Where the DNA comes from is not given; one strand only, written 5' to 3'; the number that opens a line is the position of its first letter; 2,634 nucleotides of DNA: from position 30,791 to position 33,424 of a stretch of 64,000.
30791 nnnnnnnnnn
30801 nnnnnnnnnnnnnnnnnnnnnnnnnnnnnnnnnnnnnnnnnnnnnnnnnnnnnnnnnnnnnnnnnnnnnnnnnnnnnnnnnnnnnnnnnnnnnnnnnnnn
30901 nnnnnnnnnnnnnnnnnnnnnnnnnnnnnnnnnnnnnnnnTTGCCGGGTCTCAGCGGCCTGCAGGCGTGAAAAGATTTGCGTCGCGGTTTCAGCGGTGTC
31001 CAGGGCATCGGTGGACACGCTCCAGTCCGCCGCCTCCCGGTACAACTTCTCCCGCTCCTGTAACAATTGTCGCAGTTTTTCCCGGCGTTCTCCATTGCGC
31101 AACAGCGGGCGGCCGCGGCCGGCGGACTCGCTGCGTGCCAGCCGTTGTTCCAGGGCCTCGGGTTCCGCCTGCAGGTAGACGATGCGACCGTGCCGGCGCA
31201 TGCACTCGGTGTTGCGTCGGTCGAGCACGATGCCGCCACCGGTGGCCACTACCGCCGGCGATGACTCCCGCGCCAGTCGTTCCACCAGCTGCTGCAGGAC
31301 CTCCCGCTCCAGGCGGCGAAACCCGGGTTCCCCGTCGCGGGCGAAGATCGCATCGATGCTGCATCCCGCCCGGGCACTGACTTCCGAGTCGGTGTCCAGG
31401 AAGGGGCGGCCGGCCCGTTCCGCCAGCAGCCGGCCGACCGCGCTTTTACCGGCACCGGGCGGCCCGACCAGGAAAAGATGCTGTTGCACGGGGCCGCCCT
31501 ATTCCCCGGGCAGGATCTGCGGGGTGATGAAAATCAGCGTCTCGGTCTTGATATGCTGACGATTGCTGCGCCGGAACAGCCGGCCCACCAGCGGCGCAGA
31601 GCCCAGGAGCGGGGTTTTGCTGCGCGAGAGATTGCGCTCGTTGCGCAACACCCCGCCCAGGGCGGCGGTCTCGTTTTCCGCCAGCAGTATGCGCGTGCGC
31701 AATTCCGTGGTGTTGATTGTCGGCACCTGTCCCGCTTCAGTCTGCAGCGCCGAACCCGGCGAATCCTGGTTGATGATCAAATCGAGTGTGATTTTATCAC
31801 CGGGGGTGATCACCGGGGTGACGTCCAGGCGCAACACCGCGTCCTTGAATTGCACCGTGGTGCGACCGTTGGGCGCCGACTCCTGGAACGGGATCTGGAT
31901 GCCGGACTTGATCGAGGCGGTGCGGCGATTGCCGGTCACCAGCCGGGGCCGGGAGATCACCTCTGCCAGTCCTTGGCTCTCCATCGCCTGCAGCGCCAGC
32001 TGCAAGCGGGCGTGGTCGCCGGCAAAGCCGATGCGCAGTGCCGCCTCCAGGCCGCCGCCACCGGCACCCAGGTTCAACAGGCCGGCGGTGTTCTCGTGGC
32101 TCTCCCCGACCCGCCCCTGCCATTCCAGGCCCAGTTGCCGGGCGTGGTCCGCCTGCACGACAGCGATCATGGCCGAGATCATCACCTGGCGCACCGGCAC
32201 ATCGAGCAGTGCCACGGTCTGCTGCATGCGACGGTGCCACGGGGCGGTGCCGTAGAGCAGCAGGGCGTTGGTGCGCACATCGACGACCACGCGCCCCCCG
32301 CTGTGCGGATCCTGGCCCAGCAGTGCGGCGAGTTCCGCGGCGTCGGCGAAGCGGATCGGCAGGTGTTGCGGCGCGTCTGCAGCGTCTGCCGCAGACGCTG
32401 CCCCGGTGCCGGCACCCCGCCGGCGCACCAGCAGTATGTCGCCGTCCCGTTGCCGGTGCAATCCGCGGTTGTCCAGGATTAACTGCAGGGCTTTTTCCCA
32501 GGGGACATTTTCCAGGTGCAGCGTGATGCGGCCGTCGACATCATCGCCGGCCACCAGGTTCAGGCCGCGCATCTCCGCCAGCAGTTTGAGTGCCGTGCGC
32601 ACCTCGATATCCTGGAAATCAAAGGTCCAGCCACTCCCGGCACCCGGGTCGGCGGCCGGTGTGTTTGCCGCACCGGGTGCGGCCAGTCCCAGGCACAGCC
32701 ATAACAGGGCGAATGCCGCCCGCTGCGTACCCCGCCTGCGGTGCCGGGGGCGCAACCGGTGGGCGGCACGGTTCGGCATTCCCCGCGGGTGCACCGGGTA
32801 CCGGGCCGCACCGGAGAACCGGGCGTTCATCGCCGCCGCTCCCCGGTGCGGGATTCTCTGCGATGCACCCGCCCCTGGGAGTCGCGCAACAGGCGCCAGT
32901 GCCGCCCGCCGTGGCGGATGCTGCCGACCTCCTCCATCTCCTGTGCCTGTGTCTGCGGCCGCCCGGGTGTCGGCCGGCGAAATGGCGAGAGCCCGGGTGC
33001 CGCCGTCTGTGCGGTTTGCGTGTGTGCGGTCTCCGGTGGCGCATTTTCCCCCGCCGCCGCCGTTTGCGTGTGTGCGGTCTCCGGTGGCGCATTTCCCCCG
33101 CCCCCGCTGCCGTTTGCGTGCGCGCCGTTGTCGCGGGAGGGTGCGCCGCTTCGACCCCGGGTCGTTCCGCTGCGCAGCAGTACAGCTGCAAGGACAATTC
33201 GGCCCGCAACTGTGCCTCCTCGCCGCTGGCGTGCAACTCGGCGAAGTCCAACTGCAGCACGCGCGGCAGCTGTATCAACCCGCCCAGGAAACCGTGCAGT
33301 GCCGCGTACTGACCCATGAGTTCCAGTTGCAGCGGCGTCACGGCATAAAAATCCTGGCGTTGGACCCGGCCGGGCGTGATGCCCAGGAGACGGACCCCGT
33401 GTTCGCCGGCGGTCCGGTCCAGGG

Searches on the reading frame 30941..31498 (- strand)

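Call 58: search_protein_families(library=pfam, proteins=[window:30941-31498:-], max_evalue=0.00001)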
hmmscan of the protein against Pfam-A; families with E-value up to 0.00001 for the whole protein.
window:30941-31498:- (186 aa): 3 families
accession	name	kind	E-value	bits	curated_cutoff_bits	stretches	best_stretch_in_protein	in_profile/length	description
PF01202.28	SKI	-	2.1e-44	151.9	22.1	1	14-179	1-158/159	Shikimate kinase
PF13238.12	AAA_18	-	4.2e-09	37.4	29.4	1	9-125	2-113/128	AAA domain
PF13671.12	AAA_33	-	3e-08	34.5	27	1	9-126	3-121/143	AAA domain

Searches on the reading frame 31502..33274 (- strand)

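Call 58: search_protein_families(library=pfam, proteins=[window:31502-33274:-], max_evalue=0.00001)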
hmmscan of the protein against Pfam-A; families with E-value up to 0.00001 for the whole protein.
window:31502-33274:- (591 aa): 3 families
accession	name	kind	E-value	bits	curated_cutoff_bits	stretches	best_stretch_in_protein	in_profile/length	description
PF00263.26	Secretin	-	2.8e-42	144.6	27.5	1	430-588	1-168/169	Bacterial type II and III secretion system protein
PF07660.19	STN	-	8.9e-10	38.6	28.4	1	239-285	2-51/52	Secretin and TonB N terminus short domain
PF03958.22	Secretin_N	-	1.3e-09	38.6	28.2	1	305-363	4-69/69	Bacterial type II/III secretion system short domain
